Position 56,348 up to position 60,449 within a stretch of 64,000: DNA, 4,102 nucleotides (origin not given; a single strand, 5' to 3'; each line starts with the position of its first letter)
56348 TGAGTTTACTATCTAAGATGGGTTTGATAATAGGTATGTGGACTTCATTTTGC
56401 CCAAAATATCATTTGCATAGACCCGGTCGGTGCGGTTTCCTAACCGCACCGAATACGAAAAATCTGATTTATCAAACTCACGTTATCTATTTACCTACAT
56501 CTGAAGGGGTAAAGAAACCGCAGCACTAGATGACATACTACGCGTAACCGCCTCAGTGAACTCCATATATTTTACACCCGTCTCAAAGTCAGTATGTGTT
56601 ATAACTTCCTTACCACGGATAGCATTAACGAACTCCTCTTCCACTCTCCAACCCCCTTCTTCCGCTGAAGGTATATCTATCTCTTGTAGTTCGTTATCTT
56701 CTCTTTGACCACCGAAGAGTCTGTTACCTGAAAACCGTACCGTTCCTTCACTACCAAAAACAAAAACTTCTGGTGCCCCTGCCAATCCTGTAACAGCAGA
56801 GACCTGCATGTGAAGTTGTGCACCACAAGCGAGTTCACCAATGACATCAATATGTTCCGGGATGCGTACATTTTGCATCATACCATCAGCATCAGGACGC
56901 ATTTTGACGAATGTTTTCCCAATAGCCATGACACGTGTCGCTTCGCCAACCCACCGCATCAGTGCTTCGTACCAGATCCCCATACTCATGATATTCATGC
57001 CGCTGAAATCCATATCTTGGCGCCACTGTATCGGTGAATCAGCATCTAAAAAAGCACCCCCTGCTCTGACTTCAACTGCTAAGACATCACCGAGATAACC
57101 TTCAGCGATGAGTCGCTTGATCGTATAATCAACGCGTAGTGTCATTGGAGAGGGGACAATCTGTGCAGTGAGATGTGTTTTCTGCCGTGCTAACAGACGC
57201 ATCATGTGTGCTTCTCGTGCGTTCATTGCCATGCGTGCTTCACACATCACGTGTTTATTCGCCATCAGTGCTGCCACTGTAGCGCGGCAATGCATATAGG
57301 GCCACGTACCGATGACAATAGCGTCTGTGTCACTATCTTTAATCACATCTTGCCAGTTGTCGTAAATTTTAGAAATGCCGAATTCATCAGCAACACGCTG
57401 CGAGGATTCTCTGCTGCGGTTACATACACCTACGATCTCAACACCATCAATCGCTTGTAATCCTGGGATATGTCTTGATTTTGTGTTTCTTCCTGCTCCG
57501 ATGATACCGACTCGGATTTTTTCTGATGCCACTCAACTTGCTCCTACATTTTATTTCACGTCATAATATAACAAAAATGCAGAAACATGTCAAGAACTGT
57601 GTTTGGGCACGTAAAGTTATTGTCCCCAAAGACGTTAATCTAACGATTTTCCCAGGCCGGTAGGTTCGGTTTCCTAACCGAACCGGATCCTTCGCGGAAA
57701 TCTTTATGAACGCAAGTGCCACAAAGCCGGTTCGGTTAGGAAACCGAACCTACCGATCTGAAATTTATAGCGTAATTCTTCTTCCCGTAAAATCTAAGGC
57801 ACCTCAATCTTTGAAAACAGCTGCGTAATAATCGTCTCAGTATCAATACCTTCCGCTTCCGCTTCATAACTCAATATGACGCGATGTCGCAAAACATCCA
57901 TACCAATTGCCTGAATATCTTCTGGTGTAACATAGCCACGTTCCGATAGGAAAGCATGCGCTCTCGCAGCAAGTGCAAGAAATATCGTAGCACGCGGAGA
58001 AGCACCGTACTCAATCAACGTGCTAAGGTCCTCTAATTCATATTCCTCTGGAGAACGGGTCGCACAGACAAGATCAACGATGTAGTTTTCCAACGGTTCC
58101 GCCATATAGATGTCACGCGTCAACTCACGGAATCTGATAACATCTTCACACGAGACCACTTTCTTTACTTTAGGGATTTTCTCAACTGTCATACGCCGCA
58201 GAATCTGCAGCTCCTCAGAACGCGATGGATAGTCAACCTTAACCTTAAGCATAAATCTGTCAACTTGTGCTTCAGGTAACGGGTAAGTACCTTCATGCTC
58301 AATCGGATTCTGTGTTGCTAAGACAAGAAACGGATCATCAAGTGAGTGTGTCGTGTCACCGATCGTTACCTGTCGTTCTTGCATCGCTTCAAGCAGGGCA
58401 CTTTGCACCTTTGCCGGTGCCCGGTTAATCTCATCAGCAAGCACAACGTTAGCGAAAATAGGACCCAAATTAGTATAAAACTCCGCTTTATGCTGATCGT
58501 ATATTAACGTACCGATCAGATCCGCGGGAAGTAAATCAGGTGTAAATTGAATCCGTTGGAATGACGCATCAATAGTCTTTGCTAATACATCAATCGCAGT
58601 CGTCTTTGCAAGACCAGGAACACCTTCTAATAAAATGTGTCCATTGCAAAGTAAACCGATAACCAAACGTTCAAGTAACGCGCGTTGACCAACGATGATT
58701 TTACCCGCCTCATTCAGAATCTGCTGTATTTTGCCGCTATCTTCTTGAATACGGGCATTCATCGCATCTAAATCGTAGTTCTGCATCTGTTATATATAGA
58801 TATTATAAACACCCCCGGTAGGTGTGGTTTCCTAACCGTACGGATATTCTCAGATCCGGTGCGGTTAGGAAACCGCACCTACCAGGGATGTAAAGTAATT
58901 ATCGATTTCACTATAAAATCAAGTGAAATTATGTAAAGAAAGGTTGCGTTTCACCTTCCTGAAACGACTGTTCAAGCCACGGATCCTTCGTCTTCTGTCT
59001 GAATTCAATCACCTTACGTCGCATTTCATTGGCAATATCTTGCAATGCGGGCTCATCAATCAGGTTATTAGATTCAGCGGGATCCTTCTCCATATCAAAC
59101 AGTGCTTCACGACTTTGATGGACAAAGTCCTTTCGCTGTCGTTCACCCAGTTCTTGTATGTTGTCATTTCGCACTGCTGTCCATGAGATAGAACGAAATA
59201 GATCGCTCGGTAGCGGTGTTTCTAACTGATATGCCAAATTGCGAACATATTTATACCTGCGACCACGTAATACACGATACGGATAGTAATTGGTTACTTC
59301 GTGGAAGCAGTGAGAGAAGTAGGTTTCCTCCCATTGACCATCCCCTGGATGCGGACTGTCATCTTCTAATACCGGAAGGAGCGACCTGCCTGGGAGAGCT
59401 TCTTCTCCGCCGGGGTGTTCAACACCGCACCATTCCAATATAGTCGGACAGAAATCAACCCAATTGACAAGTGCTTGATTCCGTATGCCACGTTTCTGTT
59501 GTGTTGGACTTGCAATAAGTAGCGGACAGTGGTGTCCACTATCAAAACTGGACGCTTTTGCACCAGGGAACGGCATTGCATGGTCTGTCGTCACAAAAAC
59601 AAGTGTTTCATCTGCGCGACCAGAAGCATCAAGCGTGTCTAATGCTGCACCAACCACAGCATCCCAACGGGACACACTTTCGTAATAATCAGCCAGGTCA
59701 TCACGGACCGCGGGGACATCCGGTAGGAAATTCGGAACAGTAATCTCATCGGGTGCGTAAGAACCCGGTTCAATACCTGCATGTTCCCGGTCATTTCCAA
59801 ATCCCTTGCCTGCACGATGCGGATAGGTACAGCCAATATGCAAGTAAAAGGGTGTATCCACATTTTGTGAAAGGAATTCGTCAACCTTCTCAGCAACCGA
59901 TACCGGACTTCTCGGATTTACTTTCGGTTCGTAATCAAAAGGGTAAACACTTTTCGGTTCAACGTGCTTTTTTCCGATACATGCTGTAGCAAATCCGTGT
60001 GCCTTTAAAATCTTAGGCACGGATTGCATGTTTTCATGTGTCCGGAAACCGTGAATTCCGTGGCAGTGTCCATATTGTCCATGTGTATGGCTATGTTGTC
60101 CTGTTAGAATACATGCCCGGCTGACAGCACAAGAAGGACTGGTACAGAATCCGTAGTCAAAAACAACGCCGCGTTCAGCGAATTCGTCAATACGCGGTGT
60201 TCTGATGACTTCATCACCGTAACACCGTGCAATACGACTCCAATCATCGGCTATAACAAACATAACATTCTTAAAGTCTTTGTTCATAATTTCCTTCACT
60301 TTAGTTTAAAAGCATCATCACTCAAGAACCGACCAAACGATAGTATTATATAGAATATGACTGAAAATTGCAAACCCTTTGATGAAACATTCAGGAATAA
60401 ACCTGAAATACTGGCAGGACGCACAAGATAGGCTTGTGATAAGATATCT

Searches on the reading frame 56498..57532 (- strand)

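Call 85: search_protein_families(library=pfam, proteins=[window:56498-57532:-], max_evalue=0.00001)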
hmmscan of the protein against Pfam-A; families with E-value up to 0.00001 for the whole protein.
window:56498-57532:- (345 aa): 3 families
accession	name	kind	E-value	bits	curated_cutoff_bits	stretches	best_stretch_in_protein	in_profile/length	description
PF01408.29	GFO_IDH_MocA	-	8e-22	78.6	24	1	6-119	1-113/120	Oxidoreductase family, NAD-binding Rossmann fold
PF22725.1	GFO_IDH_MocA_C3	-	2.5e-13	50.6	27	1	137-266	3-124/124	GFO/IDH/MocA C-terminal domain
PF02894.22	GFO_IDH_MocA_C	-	5.9e-08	33.2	22.9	1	139-341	1-218/218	Oxidoreductase family, C-terminal alpha/beta domain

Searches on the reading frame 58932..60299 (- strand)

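Call 85: search_protein_families(library=pfam, proteins=[window:58932-60299:-], max_evalue=0.00001)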
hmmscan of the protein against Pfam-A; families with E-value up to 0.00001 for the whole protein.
window:58932-60299:- (456 aa): 3 families
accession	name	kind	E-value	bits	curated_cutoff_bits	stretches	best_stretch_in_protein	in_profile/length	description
PF00884.28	Sulfatase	-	3.4e-40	138.7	25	1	10-293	1-301/301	Sulfatase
PF16347.10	SGSH_C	-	1.5e-16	61.4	29.3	1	252-353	12-108/154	N-sulphoglucosamine sulphohydrolase, C-terminal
PF01663.27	Phosphodiest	-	2.6e-07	31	23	1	33-242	19-221/342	Type I phosphodiesterase / nucleotide pyrophosphatase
